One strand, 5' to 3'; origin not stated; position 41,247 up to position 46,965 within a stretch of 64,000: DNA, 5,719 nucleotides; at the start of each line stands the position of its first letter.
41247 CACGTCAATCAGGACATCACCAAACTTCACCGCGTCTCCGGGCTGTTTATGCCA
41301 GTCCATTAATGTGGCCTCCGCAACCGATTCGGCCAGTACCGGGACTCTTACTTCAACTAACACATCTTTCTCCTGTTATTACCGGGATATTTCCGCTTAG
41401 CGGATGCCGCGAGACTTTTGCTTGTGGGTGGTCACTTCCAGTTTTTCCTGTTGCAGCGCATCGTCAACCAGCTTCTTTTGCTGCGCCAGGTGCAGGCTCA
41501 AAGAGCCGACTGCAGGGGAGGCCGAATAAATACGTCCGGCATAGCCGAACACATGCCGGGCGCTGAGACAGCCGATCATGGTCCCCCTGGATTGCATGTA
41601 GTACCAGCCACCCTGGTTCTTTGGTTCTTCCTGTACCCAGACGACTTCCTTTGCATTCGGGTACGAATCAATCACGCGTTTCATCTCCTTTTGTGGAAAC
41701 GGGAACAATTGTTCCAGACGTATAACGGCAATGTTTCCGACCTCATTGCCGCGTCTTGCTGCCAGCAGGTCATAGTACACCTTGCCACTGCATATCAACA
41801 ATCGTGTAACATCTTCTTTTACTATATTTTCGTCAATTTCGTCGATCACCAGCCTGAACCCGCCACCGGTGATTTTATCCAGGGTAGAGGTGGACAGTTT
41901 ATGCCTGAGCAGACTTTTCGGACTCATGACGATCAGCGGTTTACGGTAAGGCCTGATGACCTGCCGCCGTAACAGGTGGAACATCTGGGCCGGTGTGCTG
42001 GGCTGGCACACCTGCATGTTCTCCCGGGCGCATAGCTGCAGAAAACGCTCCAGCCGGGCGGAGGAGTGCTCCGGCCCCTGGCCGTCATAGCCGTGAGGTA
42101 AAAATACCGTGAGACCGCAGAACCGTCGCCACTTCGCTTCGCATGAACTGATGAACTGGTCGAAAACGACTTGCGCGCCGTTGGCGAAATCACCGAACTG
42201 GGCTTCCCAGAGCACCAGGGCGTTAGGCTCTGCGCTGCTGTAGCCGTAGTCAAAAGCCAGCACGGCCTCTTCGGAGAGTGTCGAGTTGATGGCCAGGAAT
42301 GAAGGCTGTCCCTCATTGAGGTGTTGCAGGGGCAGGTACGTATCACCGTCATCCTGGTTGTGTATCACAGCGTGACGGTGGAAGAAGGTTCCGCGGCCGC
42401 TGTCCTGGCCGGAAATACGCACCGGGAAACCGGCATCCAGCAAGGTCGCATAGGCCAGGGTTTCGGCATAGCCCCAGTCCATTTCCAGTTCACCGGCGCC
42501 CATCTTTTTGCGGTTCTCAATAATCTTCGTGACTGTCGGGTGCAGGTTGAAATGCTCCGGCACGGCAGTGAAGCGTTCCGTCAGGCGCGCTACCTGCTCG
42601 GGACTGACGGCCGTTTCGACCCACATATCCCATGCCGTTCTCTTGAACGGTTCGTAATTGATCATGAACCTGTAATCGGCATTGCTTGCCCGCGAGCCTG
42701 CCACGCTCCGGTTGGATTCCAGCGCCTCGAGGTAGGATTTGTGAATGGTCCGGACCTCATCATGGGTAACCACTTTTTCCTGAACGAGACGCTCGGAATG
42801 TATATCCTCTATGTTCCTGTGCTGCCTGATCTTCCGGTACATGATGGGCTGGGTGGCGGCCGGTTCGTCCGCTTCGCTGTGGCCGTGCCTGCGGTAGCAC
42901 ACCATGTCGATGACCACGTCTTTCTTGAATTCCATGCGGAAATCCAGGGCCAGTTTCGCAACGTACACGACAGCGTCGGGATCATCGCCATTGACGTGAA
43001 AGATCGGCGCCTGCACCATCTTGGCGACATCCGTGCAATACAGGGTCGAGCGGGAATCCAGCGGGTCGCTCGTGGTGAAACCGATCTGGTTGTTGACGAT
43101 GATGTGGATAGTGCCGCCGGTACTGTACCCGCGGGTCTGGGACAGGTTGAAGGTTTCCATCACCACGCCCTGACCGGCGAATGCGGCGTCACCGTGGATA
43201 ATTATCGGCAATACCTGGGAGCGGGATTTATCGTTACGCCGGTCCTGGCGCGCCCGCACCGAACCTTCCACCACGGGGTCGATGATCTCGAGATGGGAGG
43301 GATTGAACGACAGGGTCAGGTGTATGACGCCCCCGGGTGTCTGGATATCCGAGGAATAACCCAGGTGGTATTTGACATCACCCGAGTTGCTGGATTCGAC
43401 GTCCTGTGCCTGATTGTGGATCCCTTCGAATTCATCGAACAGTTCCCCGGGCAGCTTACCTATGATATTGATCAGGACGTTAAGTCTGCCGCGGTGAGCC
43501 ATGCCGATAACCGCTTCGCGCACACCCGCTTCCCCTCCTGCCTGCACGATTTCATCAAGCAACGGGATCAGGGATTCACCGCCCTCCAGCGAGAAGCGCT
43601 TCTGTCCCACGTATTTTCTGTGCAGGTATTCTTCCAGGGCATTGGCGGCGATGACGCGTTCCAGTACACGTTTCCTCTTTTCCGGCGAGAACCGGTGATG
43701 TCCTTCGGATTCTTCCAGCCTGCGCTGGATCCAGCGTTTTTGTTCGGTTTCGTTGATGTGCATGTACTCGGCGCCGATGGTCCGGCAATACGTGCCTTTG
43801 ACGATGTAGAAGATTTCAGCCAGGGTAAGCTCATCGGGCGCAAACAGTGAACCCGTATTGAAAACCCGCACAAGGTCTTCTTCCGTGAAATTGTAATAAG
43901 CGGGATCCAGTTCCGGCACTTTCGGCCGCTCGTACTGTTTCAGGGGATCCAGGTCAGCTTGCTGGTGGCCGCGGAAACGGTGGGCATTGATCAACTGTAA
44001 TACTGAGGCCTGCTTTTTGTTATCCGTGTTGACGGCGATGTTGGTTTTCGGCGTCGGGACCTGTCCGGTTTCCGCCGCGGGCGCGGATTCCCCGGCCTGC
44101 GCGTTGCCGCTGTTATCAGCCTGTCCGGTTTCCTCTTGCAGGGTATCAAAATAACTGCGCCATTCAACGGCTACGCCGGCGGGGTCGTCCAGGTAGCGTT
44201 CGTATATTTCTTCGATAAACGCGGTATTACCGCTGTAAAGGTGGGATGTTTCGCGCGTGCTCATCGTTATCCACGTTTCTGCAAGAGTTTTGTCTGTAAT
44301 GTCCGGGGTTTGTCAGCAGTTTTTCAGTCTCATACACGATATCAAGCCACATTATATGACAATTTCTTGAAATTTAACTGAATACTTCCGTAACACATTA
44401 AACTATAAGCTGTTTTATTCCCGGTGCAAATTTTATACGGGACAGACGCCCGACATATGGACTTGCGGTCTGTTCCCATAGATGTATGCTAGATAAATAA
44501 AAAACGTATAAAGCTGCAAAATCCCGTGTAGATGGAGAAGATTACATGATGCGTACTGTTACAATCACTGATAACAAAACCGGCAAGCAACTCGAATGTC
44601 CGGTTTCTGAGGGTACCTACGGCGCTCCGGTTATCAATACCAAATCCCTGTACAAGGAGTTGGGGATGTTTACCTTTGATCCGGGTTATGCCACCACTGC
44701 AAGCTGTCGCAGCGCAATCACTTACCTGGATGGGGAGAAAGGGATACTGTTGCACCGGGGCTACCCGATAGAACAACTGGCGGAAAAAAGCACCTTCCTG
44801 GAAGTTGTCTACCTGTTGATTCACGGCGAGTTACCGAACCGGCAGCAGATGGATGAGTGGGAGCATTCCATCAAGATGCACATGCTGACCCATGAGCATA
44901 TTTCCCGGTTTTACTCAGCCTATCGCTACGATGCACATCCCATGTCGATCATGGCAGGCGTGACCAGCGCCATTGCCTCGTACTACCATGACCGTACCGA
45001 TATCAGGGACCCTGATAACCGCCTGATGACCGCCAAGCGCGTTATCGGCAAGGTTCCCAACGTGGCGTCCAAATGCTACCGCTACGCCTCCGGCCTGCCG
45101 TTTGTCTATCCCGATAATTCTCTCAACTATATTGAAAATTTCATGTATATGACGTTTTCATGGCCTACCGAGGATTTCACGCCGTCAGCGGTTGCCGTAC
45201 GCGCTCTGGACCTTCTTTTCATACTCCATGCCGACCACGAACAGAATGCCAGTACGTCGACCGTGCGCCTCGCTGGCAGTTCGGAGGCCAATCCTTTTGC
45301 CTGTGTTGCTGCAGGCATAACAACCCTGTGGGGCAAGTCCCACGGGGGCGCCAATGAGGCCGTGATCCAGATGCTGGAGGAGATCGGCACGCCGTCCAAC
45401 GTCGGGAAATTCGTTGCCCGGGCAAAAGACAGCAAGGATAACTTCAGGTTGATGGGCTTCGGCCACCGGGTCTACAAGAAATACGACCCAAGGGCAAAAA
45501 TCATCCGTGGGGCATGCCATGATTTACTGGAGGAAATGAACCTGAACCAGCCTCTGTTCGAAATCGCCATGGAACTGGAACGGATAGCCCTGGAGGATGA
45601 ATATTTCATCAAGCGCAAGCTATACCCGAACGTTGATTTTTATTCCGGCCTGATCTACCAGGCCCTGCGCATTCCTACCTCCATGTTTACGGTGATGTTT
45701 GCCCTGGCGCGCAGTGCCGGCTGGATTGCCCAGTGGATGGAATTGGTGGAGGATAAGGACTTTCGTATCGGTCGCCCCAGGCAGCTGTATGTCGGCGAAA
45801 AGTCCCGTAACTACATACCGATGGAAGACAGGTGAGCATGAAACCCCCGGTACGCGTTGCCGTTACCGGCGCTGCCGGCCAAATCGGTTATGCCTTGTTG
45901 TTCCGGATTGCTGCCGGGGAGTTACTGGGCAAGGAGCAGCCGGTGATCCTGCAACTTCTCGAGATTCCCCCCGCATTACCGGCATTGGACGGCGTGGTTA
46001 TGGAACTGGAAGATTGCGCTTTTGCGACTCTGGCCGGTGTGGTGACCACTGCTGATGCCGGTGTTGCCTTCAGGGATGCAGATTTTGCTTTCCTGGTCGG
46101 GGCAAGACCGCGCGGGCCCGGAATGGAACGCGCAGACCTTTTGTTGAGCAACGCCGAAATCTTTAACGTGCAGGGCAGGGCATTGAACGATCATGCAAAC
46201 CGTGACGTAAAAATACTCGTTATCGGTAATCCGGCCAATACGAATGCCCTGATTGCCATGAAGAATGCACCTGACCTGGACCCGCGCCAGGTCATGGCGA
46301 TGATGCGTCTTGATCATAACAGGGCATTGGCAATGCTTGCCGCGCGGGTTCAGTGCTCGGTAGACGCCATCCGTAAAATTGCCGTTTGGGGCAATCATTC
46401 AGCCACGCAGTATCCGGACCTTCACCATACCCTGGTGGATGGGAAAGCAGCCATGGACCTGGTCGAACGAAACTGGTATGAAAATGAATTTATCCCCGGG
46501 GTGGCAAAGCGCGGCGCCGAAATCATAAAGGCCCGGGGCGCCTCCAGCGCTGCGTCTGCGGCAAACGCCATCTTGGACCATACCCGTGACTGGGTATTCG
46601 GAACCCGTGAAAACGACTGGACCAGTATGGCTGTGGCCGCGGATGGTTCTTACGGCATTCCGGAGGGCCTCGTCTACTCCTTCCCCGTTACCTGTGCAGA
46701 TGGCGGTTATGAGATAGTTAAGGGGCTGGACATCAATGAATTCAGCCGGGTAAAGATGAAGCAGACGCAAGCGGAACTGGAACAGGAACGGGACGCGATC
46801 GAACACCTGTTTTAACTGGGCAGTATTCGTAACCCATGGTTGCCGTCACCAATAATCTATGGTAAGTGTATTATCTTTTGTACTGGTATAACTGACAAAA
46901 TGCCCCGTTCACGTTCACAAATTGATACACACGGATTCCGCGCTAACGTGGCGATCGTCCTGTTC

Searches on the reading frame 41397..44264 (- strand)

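Call 74: search_protein_families(library=pfam, proteins=[window:41397-44264:-], max_evalue=0.00001)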
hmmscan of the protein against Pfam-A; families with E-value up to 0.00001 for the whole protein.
window:41397-44264:- (955 aa): 4 families
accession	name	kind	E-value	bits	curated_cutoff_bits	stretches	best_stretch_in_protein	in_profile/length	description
PF00676.26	E1_dh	-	3.1e-48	164.7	22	1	208-517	7-286/300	Dehydrogenase E1 component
PF02779.29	Transket_pyr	-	2.3e-47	161.3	27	1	595-787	3-173/174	Transketolase, pyrimidine binding domain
PF16870.10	OxoGdeHyase_C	-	1.4e-44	151.9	27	1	793-937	2-151/151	2-oxoglutarate dehydrogenase C-terminal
PF16078.10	2-oxogl_dehyd_N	-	1.1e-14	54.1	27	1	6-45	1-40/41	2-oxoglutarate dehydrogenase N-terminus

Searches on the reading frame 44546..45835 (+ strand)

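Call 74: search_protein_families(library=pfam, proteins=[window:44546-45835:+], max_evalue=0.00001)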
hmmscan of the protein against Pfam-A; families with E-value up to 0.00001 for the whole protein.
window:44546-45835:+ (429 aa): 1 family
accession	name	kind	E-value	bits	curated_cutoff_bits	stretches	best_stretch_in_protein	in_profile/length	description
PF00285.26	Citrate_synt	-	1.7e-133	445.5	27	1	47-412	1-357/357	Citrate synthase, C-terminal domain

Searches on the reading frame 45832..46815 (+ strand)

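Call 74: search_protein_families(library=pfam, proteins=[window:45832-46815:+], max_evalue=0.00001)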
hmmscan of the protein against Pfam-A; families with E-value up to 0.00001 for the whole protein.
window:45832-46815:+ (327 aa): 2 families
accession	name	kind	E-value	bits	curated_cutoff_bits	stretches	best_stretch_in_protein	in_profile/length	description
PF02866.23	Ldh_1_C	-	1.2e-38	133.3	22.6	1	159-324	2-171/174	lactate/malate dehydrogenase, alpha/beta C-terminal domain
PF00056.29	Ldh_1_N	-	7.1e-32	110.8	27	1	7-152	1-137/141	lactate/malate dehydrogenase, NAD binding domain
